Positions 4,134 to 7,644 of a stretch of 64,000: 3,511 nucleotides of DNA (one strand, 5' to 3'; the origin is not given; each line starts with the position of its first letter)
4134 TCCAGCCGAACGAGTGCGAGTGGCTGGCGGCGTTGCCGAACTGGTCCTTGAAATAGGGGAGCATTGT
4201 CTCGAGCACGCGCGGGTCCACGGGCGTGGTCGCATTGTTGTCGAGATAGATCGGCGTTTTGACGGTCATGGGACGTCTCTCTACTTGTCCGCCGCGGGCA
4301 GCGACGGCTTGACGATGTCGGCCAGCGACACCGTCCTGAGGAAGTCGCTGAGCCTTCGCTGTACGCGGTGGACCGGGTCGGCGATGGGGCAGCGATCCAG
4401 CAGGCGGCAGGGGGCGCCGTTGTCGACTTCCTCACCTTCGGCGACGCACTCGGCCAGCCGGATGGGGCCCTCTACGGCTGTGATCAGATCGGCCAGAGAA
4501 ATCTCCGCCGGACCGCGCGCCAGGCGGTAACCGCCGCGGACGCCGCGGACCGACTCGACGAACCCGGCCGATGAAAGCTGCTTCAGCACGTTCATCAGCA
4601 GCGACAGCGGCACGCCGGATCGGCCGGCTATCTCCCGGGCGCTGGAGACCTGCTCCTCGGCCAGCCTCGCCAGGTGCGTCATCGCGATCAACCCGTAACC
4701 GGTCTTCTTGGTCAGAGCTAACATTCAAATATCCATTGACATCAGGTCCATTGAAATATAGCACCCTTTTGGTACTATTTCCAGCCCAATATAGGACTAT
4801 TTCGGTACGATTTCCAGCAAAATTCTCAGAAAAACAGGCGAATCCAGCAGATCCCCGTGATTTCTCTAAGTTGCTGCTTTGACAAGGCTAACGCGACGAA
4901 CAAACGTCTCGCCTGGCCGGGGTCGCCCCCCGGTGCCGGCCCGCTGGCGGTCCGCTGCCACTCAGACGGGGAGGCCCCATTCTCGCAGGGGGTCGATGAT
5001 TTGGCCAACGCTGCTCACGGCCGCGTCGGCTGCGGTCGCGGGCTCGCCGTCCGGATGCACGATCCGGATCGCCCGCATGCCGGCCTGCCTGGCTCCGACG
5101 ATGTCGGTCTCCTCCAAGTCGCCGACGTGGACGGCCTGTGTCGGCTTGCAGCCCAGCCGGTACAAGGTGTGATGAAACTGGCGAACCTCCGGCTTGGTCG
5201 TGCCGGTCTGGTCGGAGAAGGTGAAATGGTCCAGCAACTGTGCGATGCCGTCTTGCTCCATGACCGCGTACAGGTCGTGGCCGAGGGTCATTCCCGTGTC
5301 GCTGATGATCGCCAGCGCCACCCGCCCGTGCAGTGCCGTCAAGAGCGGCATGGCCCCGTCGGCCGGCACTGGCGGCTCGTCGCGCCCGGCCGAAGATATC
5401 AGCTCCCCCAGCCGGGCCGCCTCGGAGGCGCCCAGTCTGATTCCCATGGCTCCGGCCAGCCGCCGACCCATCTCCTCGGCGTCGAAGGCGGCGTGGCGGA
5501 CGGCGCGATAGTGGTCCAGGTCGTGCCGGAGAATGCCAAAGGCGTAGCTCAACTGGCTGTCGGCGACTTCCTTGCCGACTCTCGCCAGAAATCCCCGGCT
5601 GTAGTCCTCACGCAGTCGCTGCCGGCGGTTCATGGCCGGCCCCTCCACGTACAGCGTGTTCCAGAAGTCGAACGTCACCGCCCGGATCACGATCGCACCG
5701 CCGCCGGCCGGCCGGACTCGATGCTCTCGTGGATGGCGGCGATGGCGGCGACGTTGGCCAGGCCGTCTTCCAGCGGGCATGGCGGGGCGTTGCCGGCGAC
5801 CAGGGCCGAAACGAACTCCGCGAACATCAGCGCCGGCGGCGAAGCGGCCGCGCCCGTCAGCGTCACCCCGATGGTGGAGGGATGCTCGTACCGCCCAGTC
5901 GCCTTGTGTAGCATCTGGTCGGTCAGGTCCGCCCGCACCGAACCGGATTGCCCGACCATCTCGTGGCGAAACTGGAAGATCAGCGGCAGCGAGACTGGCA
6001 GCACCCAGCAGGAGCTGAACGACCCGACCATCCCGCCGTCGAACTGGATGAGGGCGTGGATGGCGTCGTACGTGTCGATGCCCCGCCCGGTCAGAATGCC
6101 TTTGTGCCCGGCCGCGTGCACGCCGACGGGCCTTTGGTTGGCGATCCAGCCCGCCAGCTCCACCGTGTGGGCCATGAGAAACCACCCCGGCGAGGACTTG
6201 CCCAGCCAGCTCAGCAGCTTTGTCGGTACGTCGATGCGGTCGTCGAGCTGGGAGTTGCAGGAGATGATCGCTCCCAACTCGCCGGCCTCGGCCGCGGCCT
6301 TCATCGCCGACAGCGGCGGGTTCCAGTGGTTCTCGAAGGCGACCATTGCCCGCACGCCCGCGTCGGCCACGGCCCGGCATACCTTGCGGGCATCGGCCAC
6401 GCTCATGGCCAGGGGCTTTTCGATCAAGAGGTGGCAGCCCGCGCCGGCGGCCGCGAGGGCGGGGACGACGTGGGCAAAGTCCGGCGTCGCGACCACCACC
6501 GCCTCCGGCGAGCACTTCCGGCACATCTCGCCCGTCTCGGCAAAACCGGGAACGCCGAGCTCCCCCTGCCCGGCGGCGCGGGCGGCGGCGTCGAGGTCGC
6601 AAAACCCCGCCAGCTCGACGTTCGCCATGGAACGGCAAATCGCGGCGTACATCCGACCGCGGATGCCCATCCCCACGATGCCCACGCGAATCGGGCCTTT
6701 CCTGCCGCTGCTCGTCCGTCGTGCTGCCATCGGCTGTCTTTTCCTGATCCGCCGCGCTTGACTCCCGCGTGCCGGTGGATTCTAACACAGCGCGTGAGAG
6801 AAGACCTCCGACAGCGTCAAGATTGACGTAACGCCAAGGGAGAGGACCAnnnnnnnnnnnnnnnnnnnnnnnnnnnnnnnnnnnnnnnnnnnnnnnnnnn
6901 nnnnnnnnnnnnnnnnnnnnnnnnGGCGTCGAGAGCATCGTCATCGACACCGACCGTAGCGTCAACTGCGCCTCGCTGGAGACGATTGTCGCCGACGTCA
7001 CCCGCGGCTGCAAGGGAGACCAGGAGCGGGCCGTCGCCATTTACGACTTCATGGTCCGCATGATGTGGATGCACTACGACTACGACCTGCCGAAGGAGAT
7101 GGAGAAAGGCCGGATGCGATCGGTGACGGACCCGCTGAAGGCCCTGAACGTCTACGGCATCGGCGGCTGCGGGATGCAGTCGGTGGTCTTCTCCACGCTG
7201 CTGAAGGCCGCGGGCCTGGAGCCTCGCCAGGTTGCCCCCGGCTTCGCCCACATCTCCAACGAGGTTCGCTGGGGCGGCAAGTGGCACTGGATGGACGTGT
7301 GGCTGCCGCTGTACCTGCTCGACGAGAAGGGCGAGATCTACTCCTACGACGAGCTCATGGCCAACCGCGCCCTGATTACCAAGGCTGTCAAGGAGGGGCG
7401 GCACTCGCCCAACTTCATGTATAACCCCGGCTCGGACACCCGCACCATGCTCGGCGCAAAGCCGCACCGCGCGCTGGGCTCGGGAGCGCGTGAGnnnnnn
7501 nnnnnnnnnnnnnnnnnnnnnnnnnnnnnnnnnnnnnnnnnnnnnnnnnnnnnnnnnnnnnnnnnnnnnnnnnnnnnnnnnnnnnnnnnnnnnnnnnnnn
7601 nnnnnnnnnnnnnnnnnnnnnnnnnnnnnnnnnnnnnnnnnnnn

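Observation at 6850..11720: Tandem array of three paralogous ~520-aa proteins with a conserved Cys...His...Asp core (putative transglutaminase-like fold)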

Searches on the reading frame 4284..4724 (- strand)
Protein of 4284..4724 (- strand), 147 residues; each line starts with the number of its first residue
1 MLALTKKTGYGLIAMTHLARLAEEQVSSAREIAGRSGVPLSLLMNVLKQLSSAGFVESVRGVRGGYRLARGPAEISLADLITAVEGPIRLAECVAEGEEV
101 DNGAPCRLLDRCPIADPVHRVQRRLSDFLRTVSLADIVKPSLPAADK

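Call 82: search_protein_families(library=pfam, proteins=[window:4284-4724:-], max_evalue=0.00001)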
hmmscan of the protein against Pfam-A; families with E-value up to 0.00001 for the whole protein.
window:4284-4724:- (147 aa): 2 families
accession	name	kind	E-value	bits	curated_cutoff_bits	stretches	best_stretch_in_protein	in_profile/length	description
PF02082.26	Rrf2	-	2.9e-34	118.5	30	1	4-139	1-131/132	Iron-dependent Transcriptional regulator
PF01978.25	TrmB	-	9e-06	25.9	25.6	0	20-63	16-59/68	Sugar-specific transcriptional regulator TrmB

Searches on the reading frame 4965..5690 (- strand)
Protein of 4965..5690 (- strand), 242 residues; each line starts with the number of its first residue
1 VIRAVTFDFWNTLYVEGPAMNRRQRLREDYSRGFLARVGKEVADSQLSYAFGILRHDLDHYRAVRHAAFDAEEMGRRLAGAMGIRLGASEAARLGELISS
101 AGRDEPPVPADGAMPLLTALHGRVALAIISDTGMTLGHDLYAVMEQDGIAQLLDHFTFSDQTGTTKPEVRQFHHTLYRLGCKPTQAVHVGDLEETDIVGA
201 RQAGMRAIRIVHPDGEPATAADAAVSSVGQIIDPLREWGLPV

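Call 82: search_protein_families(library=pfam, proteins=[window:4965-5690:-], max_evalue=0.00001)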
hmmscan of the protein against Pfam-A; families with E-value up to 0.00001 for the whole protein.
window:4965-5690:- (242 aa): 3 families
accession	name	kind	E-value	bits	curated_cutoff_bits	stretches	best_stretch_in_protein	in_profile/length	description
PF00702.32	Hydrolase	-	8.4e-13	49.6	26.4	1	2-204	1-191/191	haloacid dehalogenase-like hydrolase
PF13419.12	HAD_2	-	3.5e-09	37.5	23.8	1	107-209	78-177/178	Haloacid dehalogenase-like hydrolase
PF13242.12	Hydrolase_like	-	5e-07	30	22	1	166-208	4-46/75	HAD-hyrolase-like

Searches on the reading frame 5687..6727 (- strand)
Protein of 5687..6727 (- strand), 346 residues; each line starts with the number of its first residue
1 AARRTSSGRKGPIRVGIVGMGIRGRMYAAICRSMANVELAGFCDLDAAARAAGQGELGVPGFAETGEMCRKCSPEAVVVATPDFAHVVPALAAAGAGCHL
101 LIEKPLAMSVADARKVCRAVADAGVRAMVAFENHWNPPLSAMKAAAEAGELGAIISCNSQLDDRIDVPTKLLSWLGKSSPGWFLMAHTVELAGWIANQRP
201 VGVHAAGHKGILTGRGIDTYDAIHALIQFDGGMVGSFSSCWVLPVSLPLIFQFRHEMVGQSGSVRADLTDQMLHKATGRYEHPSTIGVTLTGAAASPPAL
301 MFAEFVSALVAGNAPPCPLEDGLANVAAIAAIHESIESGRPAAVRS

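Call 27: search_protein_families(library=pfam, proteins=[window:5687-6727:-], max_evalue=0.01)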
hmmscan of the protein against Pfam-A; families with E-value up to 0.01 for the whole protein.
window:5687-6727:- (346 aa): 3 families
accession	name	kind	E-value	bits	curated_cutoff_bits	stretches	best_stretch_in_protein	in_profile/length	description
PF01408.29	GFO_IDH_MocA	-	9.9e-22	78.3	24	1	13-131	1-120/120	Oxidoreductase family, NAD-binding Rossmann fold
PF22725.1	GFO_IDH_MocA_C3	-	5.8e-11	42.9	27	1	141-264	3-123/124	GFO/IDH/MocA C-terminal domain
PF02894.22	GFO_IDH_MocA_C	-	1.2e-09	38.7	22.9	1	146-343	4-217/218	Oxidoreductase family, C-terminal alpha/beta domain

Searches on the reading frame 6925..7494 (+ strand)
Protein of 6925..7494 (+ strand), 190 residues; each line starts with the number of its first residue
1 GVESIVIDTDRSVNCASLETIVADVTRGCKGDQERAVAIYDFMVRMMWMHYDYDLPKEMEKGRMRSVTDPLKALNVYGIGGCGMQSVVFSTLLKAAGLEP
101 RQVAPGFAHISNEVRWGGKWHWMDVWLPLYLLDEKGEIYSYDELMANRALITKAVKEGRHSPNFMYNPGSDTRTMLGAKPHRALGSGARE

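Call 68: predict_structure(alignment_id=A4)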
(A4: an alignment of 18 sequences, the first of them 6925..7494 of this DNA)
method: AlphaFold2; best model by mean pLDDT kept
length: 190 residues; sequences in the alignment: 18
mean_pLDDT: 90.4   pTM: 0.87
mean pLDDT of the five models: 90.4, 89.2, 89.0, 88.9, 88.8
residues with pLDDT >= 90: 130; 70-90: 48; 50-70: 12; < 50: 0
segments of 3 or more residues with pLDDT < 50: none
pLDDT, mean of each block of 10 residues (from residue 1): 65 90 96 97 87 78 88 90 93 98 94 97 94 96 96 94 82 90 92
secondary structure, 60 per line:
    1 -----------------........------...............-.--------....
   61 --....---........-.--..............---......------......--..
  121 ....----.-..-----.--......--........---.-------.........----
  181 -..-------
elements in order: H18-25 H32-46 E57-60 E63-66 H70-77 H82-95 E99-104 E111-116 E119-124 H141-146 H149-156 H168-176
